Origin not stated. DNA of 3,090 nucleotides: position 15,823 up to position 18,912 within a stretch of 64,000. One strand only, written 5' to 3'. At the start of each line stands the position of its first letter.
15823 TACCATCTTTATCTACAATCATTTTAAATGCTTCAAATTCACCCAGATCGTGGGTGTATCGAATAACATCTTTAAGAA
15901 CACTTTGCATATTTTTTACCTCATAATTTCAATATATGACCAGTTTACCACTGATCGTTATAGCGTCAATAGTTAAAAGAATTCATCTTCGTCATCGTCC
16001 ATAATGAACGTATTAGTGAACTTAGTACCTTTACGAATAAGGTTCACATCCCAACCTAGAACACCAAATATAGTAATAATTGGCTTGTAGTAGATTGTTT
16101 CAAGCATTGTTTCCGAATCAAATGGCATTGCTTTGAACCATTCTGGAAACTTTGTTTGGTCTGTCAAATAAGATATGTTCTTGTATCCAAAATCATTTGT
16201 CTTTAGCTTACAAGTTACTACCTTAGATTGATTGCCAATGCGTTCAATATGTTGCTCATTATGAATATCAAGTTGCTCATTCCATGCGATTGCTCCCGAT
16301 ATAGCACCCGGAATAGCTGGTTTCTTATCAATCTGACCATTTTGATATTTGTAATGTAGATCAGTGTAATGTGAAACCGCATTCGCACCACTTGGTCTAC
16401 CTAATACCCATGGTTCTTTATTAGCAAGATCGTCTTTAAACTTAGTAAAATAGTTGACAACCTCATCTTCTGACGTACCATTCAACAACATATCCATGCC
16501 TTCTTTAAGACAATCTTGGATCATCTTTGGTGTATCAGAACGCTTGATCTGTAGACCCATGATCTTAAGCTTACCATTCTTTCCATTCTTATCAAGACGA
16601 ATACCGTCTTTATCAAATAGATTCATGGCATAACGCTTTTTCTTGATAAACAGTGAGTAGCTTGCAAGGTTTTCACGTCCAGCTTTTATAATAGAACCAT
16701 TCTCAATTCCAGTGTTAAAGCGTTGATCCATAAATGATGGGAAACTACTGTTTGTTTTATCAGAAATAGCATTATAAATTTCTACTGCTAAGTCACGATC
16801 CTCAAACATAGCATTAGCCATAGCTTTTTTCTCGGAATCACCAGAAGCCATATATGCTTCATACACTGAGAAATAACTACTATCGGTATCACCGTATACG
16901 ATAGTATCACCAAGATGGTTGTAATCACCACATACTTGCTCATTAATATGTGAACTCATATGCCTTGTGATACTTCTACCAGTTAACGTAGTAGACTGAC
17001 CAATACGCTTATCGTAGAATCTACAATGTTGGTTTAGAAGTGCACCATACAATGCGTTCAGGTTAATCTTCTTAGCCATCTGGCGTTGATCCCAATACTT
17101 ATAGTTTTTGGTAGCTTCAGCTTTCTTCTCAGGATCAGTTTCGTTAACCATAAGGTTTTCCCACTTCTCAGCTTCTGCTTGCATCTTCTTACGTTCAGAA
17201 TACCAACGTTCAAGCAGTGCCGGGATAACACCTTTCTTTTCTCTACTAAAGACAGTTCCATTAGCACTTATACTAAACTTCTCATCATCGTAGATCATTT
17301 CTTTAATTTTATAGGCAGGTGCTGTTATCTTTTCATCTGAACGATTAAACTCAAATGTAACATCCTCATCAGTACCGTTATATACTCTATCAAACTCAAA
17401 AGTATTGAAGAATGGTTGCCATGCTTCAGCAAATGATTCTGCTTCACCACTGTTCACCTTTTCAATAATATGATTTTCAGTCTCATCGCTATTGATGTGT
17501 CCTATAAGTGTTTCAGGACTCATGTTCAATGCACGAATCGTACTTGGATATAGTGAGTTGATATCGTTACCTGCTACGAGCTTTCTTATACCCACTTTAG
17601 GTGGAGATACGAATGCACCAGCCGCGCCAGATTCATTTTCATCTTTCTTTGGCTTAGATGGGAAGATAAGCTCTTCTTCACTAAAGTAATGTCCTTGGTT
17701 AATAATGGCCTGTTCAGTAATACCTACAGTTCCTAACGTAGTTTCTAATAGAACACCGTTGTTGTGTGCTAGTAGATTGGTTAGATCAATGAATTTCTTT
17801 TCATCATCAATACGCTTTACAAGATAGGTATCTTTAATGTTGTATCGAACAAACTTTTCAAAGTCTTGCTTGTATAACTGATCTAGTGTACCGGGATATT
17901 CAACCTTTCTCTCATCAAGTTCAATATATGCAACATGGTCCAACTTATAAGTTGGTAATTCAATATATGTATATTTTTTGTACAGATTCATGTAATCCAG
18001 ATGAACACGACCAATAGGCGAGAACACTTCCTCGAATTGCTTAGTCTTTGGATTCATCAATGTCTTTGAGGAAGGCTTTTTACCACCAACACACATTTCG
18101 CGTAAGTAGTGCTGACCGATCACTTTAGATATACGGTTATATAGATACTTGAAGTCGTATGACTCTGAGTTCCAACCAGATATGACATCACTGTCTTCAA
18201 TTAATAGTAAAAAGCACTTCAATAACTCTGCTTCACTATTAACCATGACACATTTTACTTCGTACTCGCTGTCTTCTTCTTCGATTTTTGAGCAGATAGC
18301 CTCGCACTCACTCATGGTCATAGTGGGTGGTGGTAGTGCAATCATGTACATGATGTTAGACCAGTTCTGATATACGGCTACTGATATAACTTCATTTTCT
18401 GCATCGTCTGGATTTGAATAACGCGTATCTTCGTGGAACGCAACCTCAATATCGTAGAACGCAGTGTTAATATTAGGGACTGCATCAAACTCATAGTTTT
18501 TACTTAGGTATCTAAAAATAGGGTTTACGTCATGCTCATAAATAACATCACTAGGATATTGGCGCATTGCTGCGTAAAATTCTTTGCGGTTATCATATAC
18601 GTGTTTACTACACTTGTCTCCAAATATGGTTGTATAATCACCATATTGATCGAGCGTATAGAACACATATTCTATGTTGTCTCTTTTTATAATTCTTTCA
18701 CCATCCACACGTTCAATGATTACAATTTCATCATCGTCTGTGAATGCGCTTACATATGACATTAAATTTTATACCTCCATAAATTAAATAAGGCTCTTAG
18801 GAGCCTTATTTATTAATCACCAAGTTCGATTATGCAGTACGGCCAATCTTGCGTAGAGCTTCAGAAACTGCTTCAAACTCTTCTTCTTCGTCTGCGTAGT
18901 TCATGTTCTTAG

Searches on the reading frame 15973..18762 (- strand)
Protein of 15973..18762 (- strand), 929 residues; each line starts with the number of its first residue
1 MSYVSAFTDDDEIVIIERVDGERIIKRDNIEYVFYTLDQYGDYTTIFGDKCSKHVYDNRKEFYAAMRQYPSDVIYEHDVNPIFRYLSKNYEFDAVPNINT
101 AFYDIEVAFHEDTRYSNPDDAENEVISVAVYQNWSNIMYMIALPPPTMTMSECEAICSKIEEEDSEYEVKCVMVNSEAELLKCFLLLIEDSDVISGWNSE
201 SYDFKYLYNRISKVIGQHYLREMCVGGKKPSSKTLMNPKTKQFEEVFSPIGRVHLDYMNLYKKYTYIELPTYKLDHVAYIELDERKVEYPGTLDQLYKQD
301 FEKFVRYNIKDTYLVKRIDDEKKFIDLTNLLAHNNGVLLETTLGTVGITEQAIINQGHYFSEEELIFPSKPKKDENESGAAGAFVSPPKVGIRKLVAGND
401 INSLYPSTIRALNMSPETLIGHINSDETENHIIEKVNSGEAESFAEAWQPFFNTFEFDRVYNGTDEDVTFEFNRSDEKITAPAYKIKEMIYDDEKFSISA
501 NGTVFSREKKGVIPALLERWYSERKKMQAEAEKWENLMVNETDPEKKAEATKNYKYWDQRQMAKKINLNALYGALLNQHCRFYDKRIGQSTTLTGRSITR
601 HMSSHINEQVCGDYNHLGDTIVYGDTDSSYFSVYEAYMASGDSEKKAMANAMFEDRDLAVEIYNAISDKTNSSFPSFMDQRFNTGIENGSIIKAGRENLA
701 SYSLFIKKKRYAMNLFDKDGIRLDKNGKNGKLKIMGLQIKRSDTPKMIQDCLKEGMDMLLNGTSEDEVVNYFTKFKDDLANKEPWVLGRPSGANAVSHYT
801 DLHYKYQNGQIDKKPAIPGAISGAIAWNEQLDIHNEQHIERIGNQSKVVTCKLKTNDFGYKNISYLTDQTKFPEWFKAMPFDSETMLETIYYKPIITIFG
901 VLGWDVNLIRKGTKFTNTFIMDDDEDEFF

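Call 58: search_protein_families(library=pfam, proteins=[window:15973-18762:-], max_evalue=0.001)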
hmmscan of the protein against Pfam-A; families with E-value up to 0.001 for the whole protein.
window:15973-18762:- (929 aa): 2 families
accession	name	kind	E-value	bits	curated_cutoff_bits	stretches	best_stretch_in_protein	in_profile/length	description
PF00136.26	DNA_pol_B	-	4.4e-30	105.3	23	1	359-633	22-236/453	DNA polymerase family B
PF03104.25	DNA_pol_B_exo1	-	2.4e-18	66.8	23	1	90-277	61-242/242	DNA polymerase family B, exonuclease domain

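Call 90: search_dna_similar(query=window:15973-18762:-, collection=phages, mode=protein, max_rows=12)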
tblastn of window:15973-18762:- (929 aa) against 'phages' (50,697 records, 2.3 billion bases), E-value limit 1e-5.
Records with a match: 2676; places in all: 2767; records where one place covers at least 80% of the query: 1607.
Best place of each record, by identity: 60-80% 1; <60% 2675.
By first word of the organism name: Escherichia 675; Synechococcus 377; Klebsiella 334; Salmonella 199; Vibrio 136; Aeromonas 92; Shigella 89; Acinetobacter 73; Cyanophage 61; Enterobacter 59; and 67 more.
By host as written in the record: - 468; Escherichia coli 281; Klebsiella pneumoniae 115; Synechococcus 107; Escherichia coli O157:H7 38; Synechococcus sp. 38; Aeromonas salmonicida 38; Salmonella enterica 30; and 587 more.
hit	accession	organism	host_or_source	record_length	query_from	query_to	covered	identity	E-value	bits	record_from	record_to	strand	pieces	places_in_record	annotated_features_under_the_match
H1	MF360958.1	Salicola phage SCTP-2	Salicola sp. PV4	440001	27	924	97%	61.4%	0e+0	1175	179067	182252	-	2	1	179: DNA polymerase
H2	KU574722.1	Pectobacterium phage vB_PcaM_CBB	Pectobacterium carotovorum subsp. ...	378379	32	918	95%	37.8%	7e-87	590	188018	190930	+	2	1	DNA polymerase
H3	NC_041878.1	Pectobacterium phage vB_PcaM_CBB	Pectobacterium carotovorum subsp. ...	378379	32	918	95%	37.8%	7e-87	590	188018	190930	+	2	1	DNA polymerase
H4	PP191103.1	Salmonella phage PHA46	Salmonella enterica subsp. enterica ...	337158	32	922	96%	37.2%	8e-90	600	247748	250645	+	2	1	DNA polymerase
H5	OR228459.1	Klebsiella phage fENko-Kae01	Klebsiella aerogenes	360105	32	922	96%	37.2%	8e-90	600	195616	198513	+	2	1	DNA polymerase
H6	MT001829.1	Salmonella phage SE_PL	Salmonella enterica subsp. enterica ...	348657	32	922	95%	37.4%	9e-90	600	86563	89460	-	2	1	DNA polymerase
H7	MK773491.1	Salmonella phage 7t3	Salmonella enterica subsp. enterica ...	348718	32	922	95%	37.4%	9e-90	600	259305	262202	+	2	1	DNA polymerase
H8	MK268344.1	Salmonella phage Munch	Salmonella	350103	32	922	95%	37.4%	9e-90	600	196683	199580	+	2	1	DNA polymerase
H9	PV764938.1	Sinorhizobium phage Phosso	Sinohrizobium meliloti NRRL L-50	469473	31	919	96%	36.8%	0e+0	613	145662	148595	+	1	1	DNA polymerase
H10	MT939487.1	Erwinia phage pEa_SNUABM_47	Erwinia amylovora SNUABM_01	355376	32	918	95%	36.7%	4e-85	577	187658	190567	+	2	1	putative DNA polymerase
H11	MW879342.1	Erwinia phage pEa_SNUABM_19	Erwinia amylovora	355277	32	918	95%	36.7%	2e-85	577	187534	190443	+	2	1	hypothetical protein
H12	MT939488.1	Erwinia phage pEa_SNUABM_50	Erwinia amylovora SNUABM_01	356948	32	918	95%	36.7%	2e-85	577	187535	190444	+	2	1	putative DNA polymerase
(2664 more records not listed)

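Call 92: get_annotated_region(hit=H1, flank=500)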
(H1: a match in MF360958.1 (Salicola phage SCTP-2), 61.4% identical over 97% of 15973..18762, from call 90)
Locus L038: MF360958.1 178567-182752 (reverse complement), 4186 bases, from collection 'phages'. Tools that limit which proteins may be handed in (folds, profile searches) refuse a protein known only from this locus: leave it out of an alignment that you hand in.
description: Salicola phage SCTP-2, complete genome.
organism: Salicola phage SCTP-2 (NCBI taxid 2015814)
taxonomy: Viruses; Duplodnaviria; Heunggongvirae; Uroviricota; Caudoviricetes
host: Salicola sp. PV4; source: solar saltern; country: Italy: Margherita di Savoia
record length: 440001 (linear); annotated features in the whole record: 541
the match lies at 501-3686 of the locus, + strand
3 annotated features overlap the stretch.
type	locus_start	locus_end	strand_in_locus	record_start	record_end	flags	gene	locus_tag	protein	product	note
CDS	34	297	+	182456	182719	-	180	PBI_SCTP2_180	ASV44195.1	hypothetical protein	-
CDS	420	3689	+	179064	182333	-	179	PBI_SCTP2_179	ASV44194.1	DNA polymerase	DNA polymerase (T4gp43 homologue)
CDS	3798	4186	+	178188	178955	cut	178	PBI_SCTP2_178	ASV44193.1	hypothetical protein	-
